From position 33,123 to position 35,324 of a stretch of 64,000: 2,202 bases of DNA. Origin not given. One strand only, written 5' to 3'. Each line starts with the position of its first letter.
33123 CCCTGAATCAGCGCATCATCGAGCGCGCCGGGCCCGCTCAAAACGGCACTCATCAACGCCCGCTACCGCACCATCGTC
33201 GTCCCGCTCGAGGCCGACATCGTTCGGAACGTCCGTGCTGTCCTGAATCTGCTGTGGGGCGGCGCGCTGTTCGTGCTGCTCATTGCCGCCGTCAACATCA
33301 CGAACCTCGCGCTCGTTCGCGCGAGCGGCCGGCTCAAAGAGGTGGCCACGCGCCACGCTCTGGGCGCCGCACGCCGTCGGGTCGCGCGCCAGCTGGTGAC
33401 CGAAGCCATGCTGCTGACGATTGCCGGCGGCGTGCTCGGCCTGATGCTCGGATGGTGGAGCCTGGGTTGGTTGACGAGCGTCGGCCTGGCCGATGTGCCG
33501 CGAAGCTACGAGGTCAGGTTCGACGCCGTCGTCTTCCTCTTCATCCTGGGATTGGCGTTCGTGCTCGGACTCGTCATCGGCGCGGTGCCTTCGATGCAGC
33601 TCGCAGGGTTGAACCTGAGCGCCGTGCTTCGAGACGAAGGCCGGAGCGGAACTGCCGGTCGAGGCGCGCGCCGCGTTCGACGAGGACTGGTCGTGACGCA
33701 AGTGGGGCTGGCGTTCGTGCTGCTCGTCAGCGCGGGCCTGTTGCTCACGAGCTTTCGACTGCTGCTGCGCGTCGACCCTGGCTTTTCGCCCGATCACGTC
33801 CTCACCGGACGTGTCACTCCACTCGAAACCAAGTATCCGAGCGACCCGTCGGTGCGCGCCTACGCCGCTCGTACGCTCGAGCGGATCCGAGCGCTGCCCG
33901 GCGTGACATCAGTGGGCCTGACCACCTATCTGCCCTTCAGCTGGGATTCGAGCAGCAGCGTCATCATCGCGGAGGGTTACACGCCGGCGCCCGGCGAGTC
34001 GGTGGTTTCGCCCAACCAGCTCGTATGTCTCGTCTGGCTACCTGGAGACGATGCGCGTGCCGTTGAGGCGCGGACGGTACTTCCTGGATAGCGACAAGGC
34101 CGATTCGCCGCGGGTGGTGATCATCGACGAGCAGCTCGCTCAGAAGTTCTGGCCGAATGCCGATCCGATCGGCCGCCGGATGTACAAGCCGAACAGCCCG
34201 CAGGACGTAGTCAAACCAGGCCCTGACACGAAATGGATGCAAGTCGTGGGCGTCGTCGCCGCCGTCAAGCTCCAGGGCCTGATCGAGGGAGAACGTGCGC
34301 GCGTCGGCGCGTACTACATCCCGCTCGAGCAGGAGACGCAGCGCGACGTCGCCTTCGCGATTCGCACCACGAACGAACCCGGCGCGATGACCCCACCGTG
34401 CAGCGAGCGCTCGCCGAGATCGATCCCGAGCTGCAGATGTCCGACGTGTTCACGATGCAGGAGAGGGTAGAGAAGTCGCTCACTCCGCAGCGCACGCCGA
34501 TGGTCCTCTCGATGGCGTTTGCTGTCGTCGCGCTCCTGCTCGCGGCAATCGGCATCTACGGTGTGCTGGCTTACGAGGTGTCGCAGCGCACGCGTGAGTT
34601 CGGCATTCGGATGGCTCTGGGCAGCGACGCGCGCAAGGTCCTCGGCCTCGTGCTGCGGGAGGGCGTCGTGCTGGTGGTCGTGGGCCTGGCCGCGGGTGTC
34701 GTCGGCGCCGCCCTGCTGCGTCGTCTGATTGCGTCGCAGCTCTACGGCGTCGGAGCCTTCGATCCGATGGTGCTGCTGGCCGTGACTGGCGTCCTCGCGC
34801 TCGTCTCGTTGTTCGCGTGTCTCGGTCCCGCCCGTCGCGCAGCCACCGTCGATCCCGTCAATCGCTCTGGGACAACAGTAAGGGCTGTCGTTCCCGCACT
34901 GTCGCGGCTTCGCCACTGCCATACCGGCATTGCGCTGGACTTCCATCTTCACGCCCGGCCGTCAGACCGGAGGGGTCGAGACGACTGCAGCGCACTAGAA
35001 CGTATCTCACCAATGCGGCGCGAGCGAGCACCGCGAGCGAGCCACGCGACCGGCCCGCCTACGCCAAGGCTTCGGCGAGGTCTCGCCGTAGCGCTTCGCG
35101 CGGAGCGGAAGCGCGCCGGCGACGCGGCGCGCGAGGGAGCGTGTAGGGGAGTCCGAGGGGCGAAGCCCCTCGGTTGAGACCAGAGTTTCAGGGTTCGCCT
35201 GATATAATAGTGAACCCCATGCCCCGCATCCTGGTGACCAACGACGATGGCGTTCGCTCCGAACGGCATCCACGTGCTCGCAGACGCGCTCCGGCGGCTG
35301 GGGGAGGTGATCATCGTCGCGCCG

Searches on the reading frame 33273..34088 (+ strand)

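Call 35: search_protein_families(library=pfam, proteins=[window:33273-34088:+], max_evalue=0.001)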
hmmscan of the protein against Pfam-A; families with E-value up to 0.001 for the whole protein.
window:33273-34088:+ (272 aa): 1 family
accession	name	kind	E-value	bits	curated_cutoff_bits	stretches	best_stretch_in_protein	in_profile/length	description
PF02687.27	FtsX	-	2e-15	57.3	25.5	1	1-114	7-119/120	FtsX-like permease C-terminal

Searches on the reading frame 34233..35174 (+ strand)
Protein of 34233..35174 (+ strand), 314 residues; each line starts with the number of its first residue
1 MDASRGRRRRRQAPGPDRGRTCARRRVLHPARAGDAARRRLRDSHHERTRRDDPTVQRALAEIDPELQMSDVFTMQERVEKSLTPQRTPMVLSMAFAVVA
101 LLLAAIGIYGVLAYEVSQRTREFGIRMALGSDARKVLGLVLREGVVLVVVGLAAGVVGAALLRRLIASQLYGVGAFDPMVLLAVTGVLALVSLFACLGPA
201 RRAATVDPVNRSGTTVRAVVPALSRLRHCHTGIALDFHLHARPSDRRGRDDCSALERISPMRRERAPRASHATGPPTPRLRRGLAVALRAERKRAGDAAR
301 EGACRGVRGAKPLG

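Call 35: search_protein_families(library=pfam, proteins=[window:34233-35174:+], max_evalue=0.001)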
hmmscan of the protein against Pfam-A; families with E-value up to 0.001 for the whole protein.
window:34233-35174:+ (314 aa): 1 family
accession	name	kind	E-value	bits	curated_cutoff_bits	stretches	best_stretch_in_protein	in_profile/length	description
PF02687.27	FtsX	-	8.1e-17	61.8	25.5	1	94-207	1-119/120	FtsX-like permease C-terminal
